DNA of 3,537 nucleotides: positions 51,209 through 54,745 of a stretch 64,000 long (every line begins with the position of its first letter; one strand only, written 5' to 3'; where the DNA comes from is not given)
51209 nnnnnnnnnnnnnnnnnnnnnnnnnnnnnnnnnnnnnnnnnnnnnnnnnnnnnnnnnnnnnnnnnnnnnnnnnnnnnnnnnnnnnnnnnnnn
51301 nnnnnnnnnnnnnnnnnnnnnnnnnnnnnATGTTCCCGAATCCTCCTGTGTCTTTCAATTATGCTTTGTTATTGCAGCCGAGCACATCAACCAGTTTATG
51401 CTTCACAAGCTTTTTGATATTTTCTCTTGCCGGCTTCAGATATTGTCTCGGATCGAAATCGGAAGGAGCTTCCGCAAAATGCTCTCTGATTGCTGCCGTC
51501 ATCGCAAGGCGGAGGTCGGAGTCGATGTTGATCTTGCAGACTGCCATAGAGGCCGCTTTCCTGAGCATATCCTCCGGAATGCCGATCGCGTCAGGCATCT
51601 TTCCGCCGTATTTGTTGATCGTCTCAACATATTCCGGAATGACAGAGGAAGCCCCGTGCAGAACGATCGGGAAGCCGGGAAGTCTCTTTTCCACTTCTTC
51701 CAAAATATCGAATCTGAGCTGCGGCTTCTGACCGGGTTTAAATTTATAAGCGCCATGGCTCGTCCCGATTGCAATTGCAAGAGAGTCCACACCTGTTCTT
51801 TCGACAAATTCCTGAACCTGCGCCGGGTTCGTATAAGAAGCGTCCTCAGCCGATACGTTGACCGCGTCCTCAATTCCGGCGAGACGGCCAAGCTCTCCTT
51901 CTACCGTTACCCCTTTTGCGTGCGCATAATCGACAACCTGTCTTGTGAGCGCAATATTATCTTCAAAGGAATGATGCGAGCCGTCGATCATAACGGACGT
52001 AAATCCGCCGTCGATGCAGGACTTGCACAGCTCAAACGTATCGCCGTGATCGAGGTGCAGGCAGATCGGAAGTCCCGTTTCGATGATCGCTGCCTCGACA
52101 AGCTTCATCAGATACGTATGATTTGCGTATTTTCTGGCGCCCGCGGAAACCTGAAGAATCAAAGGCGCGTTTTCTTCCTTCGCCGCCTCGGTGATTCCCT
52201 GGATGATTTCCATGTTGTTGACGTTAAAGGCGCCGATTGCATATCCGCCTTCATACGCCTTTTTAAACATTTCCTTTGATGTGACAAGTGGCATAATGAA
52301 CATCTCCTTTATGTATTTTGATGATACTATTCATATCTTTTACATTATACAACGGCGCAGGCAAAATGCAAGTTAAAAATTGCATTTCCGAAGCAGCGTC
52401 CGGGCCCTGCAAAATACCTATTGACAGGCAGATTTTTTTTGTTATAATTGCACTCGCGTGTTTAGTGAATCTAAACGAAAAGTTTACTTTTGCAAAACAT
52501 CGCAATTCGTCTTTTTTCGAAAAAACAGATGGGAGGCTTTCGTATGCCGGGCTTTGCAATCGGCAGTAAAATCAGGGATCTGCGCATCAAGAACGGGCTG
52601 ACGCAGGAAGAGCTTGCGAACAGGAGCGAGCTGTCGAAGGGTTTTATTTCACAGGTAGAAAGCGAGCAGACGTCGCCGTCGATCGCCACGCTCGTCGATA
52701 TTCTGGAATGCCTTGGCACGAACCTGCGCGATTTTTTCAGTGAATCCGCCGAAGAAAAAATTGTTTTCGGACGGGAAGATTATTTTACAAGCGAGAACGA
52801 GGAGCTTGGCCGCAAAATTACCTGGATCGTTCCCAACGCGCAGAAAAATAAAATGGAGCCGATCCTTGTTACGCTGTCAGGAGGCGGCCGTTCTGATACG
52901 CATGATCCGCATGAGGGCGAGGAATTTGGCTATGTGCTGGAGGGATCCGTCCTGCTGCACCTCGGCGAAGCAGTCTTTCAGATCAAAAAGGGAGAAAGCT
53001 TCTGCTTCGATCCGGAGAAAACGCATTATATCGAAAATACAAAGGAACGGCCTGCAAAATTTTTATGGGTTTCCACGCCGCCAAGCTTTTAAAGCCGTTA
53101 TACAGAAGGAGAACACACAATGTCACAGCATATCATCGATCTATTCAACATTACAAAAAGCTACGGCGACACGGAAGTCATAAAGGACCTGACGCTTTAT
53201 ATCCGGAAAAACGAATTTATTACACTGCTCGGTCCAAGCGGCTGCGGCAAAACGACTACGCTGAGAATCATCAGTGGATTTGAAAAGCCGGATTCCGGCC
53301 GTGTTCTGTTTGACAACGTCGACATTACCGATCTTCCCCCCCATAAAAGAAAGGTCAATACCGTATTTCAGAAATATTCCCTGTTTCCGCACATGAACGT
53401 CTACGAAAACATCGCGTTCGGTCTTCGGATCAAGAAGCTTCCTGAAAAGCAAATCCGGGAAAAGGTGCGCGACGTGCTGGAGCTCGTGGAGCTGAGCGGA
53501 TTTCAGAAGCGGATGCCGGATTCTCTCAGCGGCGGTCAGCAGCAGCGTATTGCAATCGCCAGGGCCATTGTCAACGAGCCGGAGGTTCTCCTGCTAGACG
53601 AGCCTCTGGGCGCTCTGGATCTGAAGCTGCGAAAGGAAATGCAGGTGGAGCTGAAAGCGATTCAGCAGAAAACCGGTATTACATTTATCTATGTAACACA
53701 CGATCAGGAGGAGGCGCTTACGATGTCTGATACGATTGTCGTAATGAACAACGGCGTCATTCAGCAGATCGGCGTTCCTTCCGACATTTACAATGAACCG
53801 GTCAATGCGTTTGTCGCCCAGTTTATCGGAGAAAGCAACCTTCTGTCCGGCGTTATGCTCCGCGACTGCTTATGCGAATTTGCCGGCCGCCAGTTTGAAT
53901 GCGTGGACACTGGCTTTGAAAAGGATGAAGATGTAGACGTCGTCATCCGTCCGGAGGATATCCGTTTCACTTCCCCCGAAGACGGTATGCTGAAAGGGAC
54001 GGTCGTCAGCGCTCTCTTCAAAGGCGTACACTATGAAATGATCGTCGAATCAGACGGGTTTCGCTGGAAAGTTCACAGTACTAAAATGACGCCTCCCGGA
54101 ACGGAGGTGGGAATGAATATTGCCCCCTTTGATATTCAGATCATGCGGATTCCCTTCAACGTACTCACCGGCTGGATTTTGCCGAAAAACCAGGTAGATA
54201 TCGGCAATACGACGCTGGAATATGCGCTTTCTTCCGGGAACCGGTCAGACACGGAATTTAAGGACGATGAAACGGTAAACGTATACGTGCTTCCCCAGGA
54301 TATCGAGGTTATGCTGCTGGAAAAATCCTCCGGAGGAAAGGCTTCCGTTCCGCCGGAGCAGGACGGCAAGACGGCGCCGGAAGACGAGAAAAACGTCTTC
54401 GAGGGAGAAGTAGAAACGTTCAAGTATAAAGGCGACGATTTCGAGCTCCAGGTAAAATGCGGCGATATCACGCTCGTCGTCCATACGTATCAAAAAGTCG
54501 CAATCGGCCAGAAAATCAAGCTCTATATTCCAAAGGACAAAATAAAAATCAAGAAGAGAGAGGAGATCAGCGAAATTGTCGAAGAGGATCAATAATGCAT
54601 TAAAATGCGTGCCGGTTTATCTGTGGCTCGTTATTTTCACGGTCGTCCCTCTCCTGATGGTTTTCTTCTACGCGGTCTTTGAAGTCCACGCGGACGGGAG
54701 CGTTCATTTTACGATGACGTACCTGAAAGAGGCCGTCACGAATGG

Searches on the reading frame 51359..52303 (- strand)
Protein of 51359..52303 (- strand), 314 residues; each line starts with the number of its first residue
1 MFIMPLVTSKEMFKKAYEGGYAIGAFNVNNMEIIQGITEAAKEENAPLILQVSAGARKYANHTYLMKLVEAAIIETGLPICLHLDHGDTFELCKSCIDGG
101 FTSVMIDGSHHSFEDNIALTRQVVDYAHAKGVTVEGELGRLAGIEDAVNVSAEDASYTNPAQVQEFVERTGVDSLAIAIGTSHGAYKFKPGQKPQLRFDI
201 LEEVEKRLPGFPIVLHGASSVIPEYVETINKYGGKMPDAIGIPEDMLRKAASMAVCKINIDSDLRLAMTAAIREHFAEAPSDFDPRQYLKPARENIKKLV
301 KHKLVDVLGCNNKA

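Call 34: search_protein_families(library=pfam, proteins=[window:51359-52303:-], max_evalue=0.00001)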
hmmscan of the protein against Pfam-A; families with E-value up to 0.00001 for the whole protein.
window:51359-52303:- (314 aa): 1 family
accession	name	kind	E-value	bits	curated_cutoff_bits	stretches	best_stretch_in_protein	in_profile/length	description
PF01116.26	F_bP_aldolase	-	2e-104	349.4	25.5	1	7-313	1-277/277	Fructose-bisphosphate aldolase class-II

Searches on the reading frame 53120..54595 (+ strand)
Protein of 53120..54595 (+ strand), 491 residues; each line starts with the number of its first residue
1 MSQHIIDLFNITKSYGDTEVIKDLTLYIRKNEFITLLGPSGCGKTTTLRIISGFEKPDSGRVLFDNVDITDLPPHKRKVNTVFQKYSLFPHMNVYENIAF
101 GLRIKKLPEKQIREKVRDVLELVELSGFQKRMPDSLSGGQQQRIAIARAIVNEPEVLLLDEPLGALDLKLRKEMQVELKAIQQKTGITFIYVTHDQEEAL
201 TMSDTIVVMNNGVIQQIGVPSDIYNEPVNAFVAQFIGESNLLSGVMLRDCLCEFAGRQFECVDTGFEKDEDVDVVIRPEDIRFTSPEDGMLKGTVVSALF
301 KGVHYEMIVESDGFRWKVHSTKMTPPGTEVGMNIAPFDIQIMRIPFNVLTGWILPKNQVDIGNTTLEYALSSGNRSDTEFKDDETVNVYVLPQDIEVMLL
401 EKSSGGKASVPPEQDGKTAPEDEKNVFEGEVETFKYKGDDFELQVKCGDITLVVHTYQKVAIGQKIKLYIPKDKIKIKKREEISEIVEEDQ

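Call 34: search_protein_families(library=pfam, proteins=[window:53120-54595:+], max_evalue=0.00001)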
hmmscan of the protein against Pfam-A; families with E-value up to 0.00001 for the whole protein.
window:53120-54595:+ (491 aa): 2 families
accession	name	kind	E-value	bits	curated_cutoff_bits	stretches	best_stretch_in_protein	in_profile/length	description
PF00005.33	ABC_tran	-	1.9e-37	129.4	25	1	22-163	2-136/137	ABC transporter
PF08402.16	TOBE_2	-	1.5e-11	44.6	21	1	274-336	1-70/76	TOBE domain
